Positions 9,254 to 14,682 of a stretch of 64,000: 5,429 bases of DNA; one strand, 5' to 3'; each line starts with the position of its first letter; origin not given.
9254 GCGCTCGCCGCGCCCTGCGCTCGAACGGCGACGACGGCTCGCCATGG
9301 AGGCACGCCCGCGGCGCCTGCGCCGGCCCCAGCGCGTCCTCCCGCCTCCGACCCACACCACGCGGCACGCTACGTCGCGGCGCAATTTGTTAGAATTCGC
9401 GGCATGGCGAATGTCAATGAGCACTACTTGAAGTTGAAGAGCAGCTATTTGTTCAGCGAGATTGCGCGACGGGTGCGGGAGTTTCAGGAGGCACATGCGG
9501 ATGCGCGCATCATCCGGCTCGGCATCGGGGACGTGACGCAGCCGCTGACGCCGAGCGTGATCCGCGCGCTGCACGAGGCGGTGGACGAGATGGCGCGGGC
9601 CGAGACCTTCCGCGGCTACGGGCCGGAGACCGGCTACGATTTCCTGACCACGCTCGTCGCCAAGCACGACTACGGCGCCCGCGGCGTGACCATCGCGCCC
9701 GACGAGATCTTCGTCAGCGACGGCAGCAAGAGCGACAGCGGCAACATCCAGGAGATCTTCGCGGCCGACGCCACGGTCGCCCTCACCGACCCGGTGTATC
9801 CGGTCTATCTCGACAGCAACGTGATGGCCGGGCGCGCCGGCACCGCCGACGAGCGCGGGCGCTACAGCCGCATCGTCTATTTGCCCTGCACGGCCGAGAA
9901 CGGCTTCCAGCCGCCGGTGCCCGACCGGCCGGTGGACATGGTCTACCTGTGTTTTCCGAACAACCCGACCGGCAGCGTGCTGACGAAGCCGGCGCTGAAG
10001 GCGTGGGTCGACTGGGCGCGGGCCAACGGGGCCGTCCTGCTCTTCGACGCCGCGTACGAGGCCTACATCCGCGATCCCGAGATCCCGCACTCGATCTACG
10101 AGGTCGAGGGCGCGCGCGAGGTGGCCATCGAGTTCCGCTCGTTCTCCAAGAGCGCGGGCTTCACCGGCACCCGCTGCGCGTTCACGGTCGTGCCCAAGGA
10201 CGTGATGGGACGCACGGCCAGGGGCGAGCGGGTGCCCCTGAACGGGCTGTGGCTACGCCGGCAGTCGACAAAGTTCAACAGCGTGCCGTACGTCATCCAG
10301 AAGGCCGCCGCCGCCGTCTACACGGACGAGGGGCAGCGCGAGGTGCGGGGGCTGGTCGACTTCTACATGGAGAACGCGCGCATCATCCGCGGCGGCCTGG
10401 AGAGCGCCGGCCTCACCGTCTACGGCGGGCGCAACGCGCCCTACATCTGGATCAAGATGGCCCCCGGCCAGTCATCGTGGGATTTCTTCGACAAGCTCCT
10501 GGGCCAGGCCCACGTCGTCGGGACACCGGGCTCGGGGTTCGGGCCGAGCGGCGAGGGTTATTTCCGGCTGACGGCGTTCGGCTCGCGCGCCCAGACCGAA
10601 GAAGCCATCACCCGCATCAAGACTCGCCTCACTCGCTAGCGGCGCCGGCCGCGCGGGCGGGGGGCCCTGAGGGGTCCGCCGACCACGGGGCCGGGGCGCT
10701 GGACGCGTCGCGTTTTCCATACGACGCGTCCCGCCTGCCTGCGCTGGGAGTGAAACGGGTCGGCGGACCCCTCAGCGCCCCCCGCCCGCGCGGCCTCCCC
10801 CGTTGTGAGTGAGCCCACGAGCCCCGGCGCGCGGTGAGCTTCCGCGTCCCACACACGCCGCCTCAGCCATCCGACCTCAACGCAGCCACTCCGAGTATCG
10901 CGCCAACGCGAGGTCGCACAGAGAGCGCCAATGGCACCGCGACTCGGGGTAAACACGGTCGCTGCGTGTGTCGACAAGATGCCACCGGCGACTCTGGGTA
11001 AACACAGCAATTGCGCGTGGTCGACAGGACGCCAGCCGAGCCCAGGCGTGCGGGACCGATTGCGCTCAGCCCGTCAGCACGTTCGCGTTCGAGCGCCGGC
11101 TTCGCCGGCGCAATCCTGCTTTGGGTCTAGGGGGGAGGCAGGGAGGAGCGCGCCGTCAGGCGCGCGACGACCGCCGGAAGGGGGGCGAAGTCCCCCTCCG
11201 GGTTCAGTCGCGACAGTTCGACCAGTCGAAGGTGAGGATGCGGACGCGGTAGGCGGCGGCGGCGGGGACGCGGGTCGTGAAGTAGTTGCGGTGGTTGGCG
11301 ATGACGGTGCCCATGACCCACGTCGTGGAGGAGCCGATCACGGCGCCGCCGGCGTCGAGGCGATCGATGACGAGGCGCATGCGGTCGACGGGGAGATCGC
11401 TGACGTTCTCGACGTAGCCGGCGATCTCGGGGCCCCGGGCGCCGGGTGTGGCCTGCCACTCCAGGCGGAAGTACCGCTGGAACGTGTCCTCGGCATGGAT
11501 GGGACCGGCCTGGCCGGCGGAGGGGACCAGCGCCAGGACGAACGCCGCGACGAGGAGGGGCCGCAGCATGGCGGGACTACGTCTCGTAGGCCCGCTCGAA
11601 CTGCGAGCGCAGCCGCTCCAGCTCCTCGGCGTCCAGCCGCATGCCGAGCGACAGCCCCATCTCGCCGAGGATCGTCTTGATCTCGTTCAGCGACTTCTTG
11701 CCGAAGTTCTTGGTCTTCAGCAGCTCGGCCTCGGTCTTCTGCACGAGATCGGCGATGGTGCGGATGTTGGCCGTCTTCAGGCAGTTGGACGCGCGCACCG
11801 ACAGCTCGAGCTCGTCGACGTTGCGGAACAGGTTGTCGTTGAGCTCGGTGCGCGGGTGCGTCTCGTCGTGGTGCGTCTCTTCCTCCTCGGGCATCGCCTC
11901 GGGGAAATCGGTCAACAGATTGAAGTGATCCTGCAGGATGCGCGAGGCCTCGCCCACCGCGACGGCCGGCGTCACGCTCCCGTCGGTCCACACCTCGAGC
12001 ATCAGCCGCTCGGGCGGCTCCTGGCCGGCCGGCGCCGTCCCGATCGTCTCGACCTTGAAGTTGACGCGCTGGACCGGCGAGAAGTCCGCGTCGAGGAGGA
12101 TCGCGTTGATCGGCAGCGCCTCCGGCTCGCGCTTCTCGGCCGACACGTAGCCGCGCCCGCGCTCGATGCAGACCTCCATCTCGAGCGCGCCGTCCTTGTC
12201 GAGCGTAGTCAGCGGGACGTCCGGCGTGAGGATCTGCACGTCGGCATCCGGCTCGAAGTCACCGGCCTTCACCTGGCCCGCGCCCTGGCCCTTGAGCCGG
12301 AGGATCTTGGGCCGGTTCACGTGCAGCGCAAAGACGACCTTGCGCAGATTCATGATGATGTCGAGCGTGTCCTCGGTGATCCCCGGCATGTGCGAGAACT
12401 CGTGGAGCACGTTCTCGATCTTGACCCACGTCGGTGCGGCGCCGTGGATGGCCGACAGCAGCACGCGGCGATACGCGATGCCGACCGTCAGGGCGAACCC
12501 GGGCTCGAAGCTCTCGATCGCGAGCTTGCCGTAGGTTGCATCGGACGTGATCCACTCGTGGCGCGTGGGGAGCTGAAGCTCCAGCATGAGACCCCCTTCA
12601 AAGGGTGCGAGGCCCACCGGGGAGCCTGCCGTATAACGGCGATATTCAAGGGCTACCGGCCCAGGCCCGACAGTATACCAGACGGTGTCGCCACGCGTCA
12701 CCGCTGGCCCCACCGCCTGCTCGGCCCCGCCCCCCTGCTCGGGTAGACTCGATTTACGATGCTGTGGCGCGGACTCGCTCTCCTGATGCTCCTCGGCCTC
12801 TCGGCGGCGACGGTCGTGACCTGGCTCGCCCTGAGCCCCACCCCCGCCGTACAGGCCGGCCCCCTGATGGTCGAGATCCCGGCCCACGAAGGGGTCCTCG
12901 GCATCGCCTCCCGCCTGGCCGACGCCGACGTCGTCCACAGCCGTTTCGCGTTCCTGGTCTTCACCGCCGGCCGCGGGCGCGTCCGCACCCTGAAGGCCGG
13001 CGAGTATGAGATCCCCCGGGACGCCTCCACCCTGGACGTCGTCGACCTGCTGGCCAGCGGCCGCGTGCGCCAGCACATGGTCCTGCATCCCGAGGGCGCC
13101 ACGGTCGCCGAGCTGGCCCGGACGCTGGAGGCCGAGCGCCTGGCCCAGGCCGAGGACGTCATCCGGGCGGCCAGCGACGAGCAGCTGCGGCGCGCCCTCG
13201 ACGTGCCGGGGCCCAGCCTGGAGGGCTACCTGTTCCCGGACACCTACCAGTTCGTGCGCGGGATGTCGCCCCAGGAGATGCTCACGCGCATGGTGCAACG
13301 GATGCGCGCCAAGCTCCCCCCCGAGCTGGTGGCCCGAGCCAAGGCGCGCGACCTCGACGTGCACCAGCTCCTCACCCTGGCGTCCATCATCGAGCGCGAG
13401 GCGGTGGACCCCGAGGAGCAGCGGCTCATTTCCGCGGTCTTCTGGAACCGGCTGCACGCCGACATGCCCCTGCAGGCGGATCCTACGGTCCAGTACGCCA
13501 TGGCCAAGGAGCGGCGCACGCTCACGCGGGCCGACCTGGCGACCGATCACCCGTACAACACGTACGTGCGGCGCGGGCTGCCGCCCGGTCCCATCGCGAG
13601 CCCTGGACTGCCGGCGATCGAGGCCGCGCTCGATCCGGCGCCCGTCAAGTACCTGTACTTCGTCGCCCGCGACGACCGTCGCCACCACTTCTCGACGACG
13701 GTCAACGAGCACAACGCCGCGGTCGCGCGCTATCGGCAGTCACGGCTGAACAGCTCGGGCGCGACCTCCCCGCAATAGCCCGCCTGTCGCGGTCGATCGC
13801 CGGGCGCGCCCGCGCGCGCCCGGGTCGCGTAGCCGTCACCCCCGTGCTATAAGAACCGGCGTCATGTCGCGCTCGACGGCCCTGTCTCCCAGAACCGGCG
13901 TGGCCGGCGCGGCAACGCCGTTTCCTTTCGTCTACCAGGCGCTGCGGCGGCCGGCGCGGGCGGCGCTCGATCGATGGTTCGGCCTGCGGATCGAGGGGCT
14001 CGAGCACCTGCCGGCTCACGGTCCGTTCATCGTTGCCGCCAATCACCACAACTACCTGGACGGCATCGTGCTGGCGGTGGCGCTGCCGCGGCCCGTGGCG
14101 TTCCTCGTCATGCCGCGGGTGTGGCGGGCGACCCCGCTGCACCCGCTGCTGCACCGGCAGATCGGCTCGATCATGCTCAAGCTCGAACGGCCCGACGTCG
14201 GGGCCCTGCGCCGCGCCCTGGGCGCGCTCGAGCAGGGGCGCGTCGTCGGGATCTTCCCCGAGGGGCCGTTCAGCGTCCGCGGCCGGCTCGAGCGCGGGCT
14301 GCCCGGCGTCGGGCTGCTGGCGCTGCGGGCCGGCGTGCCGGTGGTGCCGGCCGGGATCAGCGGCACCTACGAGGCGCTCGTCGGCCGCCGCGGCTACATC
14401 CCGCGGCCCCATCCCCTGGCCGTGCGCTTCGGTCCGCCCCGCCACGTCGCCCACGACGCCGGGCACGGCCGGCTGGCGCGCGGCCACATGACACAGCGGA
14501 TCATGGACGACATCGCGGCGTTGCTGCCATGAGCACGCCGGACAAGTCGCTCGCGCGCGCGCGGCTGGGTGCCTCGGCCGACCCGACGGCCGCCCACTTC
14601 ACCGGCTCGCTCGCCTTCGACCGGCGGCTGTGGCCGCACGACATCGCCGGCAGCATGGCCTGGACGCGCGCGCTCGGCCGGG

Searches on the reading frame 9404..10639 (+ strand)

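Call 77: search_protein_families(library=pfam, proteins=[window:9404-10639:+], max_evalue=0.00001)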
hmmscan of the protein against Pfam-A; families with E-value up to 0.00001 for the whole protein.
window:9404-10639:+ (411 aa): 1 family
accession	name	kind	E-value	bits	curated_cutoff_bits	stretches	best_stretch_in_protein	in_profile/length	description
PF00155.27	Aminotran_1_2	-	9.9e-37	127.4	19.7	1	36-405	3-361/361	Aminotransferase class I and II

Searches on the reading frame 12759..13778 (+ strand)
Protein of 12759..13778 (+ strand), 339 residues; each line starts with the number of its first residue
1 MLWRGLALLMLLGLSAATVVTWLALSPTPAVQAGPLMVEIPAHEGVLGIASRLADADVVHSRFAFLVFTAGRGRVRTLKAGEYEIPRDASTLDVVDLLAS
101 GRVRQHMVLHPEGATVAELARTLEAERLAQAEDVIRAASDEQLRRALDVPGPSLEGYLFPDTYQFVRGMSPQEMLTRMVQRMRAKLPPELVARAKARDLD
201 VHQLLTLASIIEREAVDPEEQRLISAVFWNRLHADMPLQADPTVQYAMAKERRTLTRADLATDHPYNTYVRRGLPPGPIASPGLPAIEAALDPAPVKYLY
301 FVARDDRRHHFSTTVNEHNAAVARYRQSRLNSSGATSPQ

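Call 78: search_protein_families(library=pfam, proteins=[window:12759-13778:+], max_evalue=0.00001)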
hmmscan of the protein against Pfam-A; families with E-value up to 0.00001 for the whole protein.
window:12759-13778:+ (339 aa): 1 family
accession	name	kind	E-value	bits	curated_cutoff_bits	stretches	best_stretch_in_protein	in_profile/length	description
PF02618.21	YceG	-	1.9e-85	287.1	32.4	1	38-323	1-274/275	YceG-like family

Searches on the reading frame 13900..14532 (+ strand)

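Call 78: search_protein_families(library=pfam, proteins=[window:13900-14532:+], max_evalue=0.00001)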
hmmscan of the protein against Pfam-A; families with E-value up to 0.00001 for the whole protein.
window:13900-14532:+ (210 aa): 1 family
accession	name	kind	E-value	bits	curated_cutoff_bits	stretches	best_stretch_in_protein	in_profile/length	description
PF01553.26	Acyltransferase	-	4.4e-19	69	23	1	29-154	2-132/132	Acyltransferase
